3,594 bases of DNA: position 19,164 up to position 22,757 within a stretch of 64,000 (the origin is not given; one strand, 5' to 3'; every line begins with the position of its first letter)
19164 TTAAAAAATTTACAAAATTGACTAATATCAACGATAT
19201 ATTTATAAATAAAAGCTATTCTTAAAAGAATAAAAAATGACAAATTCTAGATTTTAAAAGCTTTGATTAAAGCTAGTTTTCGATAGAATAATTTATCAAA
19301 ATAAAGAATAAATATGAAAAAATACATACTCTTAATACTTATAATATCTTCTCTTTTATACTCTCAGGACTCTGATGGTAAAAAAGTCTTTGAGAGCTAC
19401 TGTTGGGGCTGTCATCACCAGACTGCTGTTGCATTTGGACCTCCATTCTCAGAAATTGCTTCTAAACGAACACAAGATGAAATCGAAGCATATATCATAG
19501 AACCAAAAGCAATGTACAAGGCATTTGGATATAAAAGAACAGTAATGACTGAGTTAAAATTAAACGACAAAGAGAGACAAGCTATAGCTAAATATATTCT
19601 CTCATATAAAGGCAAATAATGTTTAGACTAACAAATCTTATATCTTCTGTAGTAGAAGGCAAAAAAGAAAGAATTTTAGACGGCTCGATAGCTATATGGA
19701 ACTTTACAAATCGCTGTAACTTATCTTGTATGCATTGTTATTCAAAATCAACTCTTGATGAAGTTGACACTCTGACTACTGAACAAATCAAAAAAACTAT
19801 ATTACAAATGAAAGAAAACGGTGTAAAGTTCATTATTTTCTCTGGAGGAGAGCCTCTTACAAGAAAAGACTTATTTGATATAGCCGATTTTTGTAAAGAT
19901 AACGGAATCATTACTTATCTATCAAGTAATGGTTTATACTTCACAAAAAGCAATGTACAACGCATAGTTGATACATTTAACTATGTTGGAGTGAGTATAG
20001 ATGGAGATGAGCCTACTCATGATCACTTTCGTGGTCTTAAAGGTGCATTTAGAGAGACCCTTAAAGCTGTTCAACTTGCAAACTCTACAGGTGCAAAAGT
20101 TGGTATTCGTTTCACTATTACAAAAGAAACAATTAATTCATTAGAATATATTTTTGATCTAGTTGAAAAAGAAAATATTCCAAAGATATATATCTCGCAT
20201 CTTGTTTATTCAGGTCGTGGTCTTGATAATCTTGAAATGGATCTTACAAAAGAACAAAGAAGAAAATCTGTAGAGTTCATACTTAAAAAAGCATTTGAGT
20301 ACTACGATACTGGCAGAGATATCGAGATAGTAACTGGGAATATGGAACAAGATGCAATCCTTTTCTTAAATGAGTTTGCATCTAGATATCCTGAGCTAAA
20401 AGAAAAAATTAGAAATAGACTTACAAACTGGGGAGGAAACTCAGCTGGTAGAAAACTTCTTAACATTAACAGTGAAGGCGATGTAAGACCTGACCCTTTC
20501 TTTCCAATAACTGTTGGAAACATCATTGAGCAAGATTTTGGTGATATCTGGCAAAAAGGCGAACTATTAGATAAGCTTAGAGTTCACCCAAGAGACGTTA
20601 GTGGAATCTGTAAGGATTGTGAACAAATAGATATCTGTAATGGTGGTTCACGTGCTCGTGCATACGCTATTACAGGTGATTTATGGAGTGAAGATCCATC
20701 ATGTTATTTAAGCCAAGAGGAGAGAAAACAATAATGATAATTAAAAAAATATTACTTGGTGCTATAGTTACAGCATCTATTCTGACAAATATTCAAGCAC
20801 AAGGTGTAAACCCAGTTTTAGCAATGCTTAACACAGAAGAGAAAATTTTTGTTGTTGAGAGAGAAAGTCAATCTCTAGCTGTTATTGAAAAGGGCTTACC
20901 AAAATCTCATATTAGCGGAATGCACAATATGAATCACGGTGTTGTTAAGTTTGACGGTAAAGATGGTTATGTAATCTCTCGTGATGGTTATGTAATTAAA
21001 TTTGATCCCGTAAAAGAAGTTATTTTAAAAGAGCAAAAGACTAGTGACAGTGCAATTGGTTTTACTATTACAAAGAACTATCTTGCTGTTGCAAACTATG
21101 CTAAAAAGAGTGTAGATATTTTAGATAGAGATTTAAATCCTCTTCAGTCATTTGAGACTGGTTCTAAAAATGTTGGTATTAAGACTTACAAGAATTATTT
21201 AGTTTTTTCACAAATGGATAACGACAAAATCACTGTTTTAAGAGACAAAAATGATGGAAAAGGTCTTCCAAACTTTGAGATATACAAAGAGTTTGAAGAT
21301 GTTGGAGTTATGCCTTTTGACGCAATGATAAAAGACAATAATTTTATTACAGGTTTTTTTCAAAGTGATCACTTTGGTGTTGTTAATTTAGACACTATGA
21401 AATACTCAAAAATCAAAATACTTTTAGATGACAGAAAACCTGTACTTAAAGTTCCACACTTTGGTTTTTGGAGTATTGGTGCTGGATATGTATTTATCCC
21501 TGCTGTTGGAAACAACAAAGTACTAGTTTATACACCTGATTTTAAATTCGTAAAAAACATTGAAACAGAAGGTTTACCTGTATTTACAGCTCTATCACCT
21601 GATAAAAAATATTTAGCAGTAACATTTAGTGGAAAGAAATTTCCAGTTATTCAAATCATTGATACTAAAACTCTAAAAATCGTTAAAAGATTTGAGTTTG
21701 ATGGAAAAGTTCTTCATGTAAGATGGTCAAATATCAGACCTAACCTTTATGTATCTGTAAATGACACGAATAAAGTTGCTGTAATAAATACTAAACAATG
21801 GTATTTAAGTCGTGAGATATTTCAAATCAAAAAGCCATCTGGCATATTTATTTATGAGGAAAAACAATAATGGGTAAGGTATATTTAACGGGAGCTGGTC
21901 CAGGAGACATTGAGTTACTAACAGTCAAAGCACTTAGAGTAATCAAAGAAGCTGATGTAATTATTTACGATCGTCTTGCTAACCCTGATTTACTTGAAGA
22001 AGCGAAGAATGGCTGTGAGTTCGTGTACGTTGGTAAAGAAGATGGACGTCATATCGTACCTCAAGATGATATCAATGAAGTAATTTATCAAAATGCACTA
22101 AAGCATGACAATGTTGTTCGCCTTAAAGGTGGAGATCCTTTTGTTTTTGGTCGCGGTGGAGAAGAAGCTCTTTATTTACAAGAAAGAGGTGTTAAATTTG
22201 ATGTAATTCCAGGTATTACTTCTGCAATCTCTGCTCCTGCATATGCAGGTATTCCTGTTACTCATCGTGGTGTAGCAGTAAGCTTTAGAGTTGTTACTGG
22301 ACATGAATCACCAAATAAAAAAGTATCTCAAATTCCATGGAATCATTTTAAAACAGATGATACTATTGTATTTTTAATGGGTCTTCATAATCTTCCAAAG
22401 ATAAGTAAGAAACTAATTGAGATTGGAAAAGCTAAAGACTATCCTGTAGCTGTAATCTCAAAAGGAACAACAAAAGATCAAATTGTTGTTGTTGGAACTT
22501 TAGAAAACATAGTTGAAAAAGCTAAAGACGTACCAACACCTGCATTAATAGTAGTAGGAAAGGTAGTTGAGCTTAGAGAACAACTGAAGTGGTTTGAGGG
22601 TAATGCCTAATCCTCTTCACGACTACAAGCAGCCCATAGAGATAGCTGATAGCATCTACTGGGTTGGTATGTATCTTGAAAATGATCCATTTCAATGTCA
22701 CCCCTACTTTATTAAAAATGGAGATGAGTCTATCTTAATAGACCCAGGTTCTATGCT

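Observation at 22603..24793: Two-component system whose kinase senses through a flavodiiron/ODP-like di-metal domain, fused onto the end of the d1-haem operon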

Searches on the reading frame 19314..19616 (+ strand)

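Call 5: search_protein_families(library=pfam, proteins=[window:19314-19616:+], max_evalue=0.01)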
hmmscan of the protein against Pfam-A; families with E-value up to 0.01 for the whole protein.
window:19314-19616:+ (101 aa): 2 families
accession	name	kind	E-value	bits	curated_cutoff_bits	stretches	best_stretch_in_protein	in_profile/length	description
PF00034.26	Cytochrom_C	-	4e-10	41.3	21.3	1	21-97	3-88/90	Cytochrome c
PF13442.11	Cytochrome_CBB3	-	1.1e-06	29.3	27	1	20-95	4-68/68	Cytochrome C oxidase, cbb3-type, subunit III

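Call 6: search_protein_families(library=ncbifam, proteins=[window:19314-19616:+], max_evalue=0.01)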
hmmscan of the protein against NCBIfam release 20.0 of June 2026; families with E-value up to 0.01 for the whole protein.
window:19314-19616:+ (101 aa): 4 families
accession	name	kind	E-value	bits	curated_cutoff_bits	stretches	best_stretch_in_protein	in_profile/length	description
NF045774.1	cytochro_C551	exception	1.5e-06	28.1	118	1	18-96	38-107/110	cytochrome c551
TIGR02603.1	CxxCH_TIGR02603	domain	9.4e-05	22.4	68.15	1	21-70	5-56/134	putative heme-binding domain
NF045773.1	cytochro_C550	exception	0.00019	21.4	125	1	19-96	49-117/118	cytochrome c550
NF045930.1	Cytc6PetJCyano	equivalog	0.0026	17.7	135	0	8-40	17-49/110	cytochrome c6 PetJ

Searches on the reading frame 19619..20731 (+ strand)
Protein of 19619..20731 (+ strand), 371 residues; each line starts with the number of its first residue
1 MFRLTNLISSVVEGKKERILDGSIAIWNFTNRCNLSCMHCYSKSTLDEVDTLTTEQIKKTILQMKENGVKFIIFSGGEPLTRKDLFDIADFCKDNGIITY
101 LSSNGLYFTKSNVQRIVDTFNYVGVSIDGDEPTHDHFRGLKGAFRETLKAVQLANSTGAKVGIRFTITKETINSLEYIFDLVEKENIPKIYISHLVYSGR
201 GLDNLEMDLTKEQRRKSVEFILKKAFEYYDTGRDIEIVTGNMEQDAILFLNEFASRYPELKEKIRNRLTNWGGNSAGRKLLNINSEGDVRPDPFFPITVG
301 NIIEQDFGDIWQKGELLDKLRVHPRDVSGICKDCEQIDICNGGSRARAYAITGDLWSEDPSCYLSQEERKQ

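Call 5: search_protein_families(library=pfam, proteins=[window:19619-20731:+], max_evalue=0.01)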
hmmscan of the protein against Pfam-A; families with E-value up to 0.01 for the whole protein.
window:19619-20731:+ (371 aa): 3 families
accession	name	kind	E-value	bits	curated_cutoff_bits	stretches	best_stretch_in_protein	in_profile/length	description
PF04055.27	Radical_SAM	-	1.3e-23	84.4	29.5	1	28-181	2-165/166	Radical SAM superfamily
PF13353.11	Fer4_12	-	5.8e-09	36.8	22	1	29-130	11-116/137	4Fe-4S single cluster domain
PF13186.11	SPASM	-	4.7e-07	30.4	21.5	1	277-335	4-67/67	Iron-sulfur cluster-binding domain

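Call 6: search_protein_families(library=ncbifam, proteins=[window:19619-20731:+], max_evalue=0.01)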
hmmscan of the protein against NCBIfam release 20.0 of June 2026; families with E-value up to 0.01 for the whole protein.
window:19619-20731:+ (371 aa): 94 families (the best 25 are shown)
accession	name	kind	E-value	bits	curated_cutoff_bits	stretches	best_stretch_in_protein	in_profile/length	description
TIGR04051.1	rSAM_NirJ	equivalog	1.6e-114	382.5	515.45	1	24-368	3-352/354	heme d1 biosynthesis radical SAM protein NirJ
TIGR04054.1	rSAM_NirJ1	equivalog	6.6e-94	314.7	650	1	21-368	34-386/387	putative heme d1 biosynthesis radical SAM protein NirJ1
TIGR04546.1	rSAM_ahbC_deAc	equivalog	2.9e-86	289.7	650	1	24-368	40-389/390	12,18-didecarboxysiroheme deacetylase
TIGR04347.1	pseudo_SAM_Halo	equivalog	3.9e-80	270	525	1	23-369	38-390/390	TIGR04347 family pseudo-SAM/SPASM protein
TIGR04053.2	TIGR04053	equivalog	7e-58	196.6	395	1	24-363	9-363/366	TIGR04053 family radical SAM/SPASM domain-containing protein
TIGR04545.1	rSAM_ahbD_hemeb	equivalog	1.9e-54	185.4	500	1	26-363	3-336/339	heme b synthase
TIGR04055.1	rSAM_NirJ2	equivalog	2.3e-50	172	500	1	26-363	3-323/326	putative heme d1 biosynthesis radical SAM protein NirJ2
TIGR04303.1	GeoRSP_rSAM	equivalog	3.2e-49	168.3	400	1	27-363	9-325/325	GeoRSP system radical SAM/SPASM protein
TIGR03962.1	mycofact_rSAM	equivalog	1.1e-38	133.3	265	2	20-225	8-216/339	mycofactocin radical SAM maturase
NF045574.1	sacti_mat_StsB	exception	1.4e-34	119.8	625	1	26-204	99-278/466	StsB family radical SAM/SPASM domain sactipeptide maturase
TIGR02109.1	PQQ_syn_pqqE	equivalog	2.5e-33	115.5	381.35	1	27-368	11-336/358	pyrroloquinoline quinone biosynthesis protein PqqE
TIGR03913.1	rad_SAM_trio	equivalog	3.9e-31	108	591.75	1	25-363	21-353/477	GDL motif peptide-associated radical SAM/SPASM maturase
TIGR04103.1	rSAM_nif11_3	equivalog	6.2e-31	107.4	725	1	23-352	5-333/412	nif11-class peptide radical SAM maturase 3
TIGR04250.1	SCM_rSAM_ScmE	equivalog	1e-30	106.8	400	1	28-361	8-344/358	SynChlorMet cassette radical SAM/SPASM protein ScmE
NF050035.1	rSAM_WgK_link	exception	8.9e-30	103.9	650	1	28-367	14-366/367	radical SAM/SPASM peptide maturase WgkB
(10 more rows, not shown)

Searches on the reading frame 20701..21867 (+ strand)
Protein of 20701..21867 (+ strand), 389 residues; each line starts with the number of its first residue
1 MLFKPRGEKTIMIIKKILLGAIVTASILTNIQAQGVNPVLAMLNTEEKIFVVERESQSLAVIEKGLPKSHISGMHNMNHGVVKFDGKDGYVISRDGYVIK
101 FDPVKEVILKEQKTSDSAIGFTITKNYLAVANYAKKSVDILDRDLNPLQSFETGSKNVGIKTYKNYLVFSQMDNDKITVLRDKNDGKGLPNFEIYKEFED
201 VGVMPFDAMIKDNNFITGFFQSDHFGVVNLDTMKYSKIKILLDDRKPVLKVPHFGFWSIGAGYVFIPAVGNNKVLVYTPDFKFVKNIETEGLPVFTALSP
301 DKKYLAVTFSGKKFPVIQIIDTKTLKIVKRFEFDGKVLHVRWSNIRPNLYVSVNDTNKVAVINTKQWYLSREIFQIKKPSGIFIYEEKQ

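Call 5: search_protein_families(library=pfam, proteins=[window:20701-21867:+], max_evalue=0.01)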
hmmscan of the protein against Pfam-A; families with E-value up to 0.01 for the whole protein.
window:20701-21867:+ (389 aa): 2 families
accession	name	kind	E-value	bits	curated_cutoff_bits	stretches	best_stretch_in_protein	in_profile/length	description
PF02239.22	Cytochrom_D1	-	1.2e-23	83.7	25.5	1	48-384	6-364/368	Cytochrome D1 heme domain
PF25174.1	Beta-prop_THOC3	-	1.9e-07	30.8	305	1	282-367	80-161/272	THOC3 beta-propeller domain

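Call 6: search_protein_families(library=ncbifam, proteins=[window:20701-21867:+], max_evalue=0.01)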
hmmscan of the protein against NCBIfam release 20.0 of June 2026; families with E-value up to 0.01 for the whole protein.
window:20701-21867:+ (389 aa): 2 families
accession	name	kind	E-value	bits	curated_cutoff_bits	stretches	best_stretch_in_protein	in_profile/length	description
TIGR03866.1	PQQ_ABC_repeats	subfamily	2.8e-05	23.3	287.3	1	285-373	119-205/310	PQQ-dependent catabolism-associated beta-propeller protein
NF052280.1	7_blade_YncE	equivalog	0.00046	19.1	400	1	293-377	216-299/338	7-bladed beta-propeller protein YncE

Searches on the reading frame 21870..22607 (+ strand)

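Call 5: search_protein_families(library=pfam, proteins=[window:21870-22607:+], max_evalue=0.01)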
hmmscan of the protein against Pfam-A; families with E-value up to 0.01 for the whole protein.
window:21870-22607:+ (246 aa): 1 family
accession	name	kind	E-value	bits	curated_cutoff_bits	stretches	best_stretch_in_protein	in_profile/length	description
PF00590.25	TP_methylase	-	4.6e-51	174.2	27.8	1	3-214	1-211/212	Tetrapyrrole (Corrin/Porphyrin) Methylases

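Call 6: search_protein_families(library=ncbifam, proteins=[window:21870-22607:+], max_evalue=0.01)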
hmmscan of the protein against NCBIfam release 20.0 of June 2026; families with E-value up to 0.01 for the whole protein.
window:21870-22607:+ (246 aa): 29 families (the best 25 are shown)
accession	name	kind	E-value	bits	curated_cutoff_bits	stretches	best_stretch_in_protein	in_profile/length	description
TIGR01469.1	cobA_cysG_Cterm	equivalog_domain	6.9e-91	304.2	185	1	2-236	1-237/238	uroporphyrinogen-III C-methyltransferase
NF004790.0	PRK06136.1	subfamily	7e-91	304.3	198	1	1-243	3-247/250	uroporphyrinogen-III C-methyltransferase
NF007922.1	PRK10637.1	equivalog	2.4e-86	290.5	400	1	2-233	217-449/450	siroheme synthase CysG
NF005524.0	PRK07168.1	equivalog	2.4e-71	240.7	603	1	2-243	3-245/474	uroporphyrin-III C-methyltransferase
TIGR01465.1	cobM_cbiF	equivalog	1.6e-36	125.9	259.65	1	4-236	1-230/247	precorrin-4 C(11)-methyltransferase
NF012017.0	PRK15473.1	equivalog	5.8e-32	111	408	1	2-232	8-235/257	cobalt-precorrin-4 methyltransferase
NF004647.0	PRK05990.1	equivalog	5.1e-16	58.8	271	2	2-33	6-37/245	precorrin-2 C(20)-methyltransferase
NF004423.0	PRK05765.1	equivalog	7.1e-16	58.5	332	1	1-231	2-225/247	precorrin-3B C(17)-methyltransferase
TIGR01467.1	cobI_cbiL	equivalog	2.7e-14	53.2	163.25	1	2-208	1-210/230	precorrin-2 C(20)-methyltransferase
TIGR02467.1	CbiE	equivalog_domain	2.1e-13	50.2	92.9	1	8-220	3-197/204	precorrin-6y C5,15-methyltransferase (decarboxylating) subunit CbiE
NF004058.0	PRK05576.1-1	equivalog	5.2e-13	49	239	1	1-126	1-135/221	cobalt-factor II C(20)-methyltransferase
TIGR01466.1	cobJ_cbiH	equivalog_domain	3.4e-12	46.4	246.35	1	4-231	1-222/239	precorrin-3B C(17)-methyltransferase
NF004460.0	PRK05787.2-3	equivalog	8.8e-12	45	291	1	4-217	2-195/207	cobalt-precorrin-7 (C(5))-methyltransferase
NF004455.0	PRK05787.1-3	equivalog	1.5e-10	41.1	258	1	4-225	3-212/221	cobalt-precorrin-7 (C(5))-methyltransferase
TIGR00522.1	dph5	equivalog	3.3e-09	36.5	114.3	1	5-234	3-244/258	diphthine synthase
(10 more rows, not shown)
